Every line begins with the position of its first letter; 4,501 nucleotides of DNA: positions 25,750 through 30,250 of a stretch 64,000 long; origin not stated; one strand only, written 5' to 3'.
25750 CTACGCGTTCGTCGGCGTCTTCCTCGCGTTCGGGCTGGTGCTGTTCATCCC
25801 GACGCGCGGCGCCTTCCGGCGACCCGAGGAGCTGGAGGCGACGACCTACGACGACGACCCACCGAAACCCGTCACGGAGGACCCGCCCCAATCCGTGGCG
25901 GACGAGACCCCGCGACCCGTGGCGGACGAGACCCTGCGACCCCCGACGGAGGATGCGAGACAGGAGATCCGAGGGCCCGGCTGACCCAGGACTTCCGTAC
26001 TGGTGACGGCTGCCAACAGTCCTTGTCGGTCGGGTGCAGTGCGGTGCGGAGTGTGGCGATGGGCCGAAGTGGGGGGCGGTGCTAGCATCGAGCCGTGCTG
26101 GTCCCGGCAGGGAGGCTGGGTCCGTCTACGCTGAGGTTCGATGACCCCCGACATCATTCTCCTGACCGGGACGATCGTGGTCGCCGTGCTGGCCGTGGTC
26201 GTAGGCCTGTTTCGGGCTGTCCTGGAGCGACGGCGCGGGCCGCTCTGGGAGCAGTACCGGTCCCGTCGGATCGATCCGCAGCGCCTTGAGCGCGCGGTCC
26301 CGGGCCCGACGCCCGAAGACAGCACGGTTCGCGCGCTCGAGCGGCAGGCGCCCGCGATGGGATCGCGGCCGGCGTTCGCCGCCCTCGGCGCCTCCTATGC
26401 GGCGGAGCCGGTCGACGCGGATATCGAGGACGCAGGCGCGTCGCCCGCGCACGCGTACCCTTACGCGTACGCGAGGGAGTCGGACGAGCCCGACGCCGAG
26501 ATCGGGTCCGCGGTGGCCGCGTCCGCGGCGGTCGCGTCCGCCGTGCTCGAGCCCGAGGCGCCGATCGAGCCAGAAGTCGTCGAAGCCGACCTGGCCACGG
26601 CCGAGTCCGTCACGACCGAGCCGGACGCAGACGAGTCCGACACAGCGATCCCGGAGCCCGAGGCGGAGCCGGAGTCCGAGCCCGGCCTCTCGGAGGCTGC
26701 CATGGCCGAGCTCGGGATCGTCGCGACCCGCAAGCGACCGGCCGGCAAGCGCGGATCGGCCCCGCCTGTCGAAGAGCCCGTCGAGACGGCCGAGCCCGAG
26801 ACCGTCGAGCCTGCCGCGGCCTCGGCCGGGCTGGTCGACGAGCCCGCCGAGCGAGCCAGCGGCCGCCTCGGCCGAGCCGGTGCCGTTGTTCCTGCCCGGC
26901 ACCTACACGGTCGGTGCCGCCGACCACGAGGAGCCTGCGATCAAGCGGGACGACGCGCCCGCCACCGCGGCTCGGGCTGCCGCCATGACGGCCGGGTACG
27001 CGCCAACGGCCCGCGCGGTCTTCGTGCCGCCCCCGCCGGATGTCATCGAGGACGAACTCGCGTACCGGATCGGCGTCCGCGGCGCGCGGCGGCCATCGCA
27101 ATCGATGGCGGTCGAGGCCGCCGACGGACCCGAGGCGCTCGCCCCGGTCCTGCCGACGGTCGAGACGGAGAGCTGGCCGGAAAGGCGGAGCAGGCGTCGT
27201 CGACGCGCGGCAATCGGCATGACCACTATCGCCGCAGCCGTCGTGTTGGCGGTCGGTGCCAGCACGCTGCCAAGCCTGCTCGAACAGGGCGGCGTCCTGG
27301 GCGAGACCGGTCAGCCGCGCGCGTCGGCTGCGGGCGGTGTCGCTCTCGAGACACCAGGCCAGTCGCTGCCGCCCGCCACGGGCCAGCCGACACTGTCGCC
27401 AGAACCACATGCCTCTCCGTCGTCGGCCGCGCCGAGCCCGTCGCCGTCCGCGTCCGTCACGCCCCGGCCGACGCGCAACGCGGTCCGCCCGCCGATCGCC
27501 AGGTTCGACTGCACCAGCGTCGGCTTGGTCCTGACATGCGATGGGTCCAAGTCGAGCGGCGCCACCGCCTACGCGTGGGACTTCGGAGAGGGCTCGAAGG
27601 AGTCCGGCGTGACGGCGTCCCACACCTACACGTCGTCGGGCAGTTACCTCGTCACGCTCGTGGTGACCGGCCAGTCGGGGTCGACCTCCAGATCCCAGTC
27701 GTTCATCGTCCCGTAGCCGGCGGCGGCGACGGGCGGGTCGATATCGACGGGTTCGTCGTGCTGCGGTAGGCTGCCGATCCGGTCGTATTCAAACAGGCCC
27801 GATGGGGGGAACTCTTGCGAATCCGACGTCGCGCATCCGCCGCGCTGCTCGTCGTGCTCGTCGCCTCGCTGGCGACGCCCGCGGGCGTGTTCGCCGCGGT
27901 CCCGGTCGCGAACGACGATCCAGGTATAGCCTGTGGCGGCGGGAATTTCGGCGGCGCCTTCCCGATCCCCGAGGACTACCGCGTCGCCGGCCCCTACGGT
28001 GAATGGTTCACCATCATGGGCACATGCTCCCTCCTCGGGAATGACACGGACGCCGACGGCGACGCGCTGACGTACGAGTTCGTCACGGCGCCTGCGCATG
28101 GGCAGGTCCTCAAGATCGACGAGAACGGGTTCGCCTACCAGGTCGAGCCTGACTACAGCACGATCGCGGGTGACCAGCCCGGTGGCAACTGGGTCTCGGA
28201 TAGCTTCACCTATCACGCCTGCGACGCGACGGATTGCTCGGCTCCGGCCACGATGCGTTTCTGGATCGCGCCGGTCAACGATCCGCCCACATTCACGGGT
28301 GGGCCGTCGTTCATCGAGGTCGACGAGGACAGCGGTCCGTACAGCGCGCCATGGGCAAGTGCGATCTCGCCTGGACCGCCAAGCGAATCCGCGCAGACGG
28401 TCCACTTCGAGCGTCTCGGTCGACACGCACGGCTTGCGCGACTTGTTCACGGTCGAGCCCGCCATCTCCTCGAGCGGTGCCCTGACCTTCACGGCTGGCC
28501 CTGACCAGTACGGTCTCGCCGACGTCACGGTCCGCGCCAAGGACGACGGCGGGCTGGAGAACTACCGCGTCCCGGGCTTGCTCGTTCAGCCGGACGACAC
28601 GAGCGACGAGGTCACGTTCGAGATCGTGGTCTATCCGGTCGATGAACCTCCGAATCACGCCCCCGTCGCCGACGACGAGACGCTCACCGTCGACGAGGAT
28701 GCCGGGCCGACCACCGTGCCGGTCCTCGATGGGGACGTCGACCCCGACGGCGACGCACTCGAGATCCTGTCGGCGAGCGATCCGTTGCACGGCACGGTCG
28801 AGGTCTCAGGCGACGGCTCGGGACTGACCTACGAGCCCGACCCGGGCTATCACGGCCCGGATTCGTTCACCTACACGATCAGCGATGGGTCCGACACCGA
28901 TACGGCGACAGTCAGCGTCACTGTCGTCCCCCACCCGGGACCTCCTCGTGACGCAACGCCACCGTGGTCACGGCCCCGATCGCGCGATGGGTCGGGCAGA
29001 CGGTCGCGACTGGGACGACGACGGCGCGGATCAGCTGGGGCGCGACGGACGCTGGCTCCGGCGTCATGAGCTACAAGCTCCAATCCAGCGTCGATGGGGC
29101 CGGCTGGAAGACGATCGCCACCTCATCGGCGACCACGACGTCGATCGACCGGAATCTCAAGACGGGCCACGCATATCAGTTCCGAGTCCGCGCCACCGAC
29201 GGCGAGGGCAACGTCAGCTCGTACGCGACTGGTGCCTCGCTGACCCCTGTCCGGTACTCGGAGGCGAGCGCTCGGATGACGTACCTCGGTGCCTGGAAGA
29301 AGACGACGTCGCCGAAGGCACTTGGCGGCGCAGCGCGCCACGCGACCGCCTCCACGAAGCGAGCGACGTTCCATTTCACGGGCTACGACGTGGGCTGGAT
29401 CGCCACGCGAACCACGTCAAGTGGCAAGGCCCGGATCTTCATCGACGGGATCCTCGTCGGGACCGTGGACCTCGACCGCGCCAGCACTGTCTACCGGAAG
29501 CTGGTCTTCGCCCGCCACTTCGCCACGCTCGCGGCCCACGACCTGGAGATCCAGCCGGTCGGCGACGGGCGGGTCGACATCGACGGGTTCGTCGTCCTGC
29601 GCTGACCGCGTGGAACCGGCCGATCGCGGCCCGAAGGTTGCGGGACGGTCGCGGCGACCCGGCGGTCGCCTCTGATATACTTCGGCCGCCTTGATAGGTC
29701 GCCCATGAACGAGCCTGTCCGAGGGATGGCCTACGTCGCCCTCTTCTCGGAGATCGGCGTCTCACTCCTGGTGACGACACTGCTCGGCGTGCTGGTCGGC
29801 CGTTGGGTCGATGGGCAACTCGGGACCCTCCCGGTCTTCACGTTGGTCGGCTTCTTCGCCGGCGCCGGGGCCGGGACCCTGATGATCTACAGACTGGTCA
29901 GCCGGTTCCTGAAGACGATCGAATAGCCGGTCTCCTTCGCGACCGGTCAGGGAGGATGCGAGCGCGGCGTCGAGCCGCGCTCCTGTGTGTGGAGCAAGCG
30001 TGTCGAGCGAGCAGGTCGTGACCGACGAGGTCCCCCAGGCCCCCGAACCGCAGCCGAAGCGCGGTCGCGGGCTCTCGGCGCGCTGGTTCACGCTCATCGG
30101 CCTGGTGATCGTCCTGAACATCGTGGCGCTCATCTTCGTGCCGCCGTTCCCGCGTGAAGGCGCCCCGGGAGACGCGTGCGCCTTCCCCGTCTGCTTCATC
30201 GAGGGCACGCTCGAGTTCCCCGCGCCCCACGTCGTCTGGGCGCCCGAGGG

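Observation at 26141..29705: A two-gene surface-protein insertion within the conserved wecA-atp synteny, carrying a duplicated C-terminal module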

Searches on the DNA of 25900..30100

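Call 64: search_rna_families(source=window, start=25900, end=30100, threshold=evalue, max_evalue=1)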
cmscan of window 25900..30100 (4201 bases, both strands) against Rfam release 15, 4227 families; matches with E-value up to 1: 1.
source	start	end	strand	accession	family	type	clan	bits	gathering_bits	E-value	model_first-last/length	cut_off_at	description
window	28218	28268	+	RF00002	5_8S_rRNA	Gene; rRNA;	CL00112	15.2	42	0.91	1-154/154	no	5.8S ribosomal RNA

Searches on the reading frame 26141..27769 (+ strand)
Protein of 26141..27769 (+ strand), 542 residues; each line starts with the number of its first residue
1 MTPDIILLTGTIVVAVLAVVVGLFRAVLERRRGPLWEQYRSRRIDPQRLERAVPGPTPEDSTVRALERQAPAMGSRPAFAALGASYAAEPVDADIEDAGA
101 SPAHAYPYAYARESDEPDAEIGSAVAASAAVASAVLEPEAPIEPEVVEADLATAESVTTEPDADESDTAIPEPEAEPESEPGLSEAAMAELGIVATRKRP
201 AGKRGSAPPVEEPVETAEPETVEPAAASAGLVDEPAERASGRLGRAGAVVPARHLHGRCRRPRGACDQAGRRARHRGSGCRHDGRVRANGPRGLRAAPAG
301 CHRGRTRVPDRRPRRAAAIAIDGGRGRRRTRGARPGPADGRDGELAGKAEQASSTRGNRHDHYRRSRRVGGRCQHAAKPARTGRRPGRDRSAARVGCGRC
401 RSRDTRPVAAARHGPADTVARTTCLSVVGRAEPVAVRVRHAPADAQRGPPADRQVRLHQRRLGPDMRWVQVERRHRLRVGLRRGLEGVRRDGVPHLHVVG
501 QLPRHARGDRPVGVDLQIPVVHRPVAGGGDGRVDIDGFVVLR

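Call 8: search_protein_families(library=pfam, proteins=[window:26141-27769:+, window:26286-27716:+], max_evalue=1)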
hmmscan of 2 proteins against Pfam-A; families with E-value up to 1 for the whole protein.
window:26141-27769:+ (542 aa): 0 families

window:26286-27716:+ (476 aa): 2 families
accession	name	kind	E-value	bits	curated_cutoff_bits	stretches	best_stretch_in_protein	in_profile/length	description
PF18911.6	PKD_4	-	1e-13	51.6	27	1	409-472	13-80/85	PKD domain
PF00801.26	PKD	-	2.7e-11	43.7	23.5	1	423-471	26-76/80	PKD domain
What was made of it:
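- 26141..27716 (+): Gene 1: an N-terminal TM helix (about 26153-26212), a long acidic region, a second TM helix (about 27216-27275), a Pro/Ser linker and a PKD domain (27510-27701). The stop TAG is at 27714-27716. A private 1-nt insertion at about 26852 splits it into two frames. PKD_4 at 51.6 bits (call 8).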

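Call 31: search_protein_families(library=ncbifam, proteins=[window:26286-27713:+], max_evalue=0.1)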
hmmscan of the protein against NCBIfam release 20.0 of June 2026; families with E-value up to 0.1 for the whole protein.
window:26286-27713:+ (476 aa): 1 family
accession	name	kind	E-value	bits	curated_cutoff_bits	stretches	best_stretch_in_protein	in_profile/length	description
TIGR00864.1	PCC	subfamily_domain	0.003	14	1861.4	1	423-463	1083-1124/2700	polycystin cation channel protein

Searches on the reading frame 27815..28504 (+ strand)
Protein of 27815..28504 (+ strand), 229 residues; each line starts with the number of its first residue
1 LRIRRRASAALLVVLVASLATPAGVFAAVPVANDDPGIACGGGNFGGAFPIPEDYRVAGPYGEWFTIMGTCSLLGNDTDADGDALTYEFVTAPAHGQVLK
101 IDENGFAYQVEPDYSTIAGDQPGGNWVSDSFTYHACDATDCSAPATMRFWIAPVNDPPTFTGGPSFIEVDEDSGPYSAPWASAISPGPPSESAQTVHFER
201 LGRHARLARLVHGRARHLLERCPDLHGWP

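Call 8: search_protein_families(library=pfam, proteins=[window:27815-28504:+], max_evalue=1)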
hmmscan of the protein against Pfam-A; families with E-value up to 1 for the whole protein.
window:27815-28504:+ (229 aa): 4 families
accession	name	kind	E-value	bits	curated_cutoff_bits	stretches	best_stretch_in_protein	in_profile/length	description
PF17963.7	Big_9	-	1.3e-10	42.4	23.6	1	72-148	22-87/89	Bacterial Ig domain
PF17803.7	Cadherin_4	-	4e-09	37.3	25.1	1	71-99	33-62/71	Bacterial cadherin-like domain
PF17892.7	Cadherin_5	-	3.3e-05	24.1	26.5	1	70-147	26-93/98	Cadherin-like domain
PF16184.11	Cadherin_3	-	0.17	12.3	25.5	1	73-102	24-53/106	Cadherin-like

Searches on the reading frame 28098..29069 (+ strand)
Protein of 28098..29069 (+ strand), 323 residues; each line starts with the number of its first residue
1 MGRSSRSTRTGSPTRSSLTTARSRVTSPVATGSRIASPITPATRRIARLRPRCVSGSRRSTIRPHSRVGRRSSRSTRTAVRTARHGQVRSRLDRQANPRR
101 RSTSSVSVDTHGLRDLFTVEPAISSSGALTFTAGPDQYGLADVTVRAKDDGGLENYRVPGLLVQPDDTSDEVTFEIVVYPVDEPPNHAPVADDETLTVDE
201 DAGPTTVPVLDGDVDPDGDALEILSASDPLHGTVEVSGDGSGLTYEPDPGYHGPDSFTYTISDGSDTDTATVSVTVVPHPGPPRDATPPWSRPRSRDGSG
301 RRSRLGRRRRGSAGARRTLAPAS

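Call 8: search_protein_families(library=pfam, proteins=[window:28098-29069:+], max_evalue=1)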
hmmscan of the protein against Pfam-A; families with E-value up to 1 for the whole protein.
window:28098-29069:+ (323 aa): 3 families
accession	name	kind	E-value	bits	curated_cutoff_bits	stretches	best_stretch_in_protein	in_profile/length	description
PF17963.7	Big_9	-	7.9e-27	94.4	23.6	1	186-275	1-89/89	Bacterial Ig domain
PF17892.7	Cadherin_5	-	5.8e-17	61.8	26.5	1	186-276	2-97/98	Cadherin-like domain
PF17803.7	Cadherin_4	-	9e-12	45.8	25.1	1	184-241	9-68/71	Bacterial cadherin-like domain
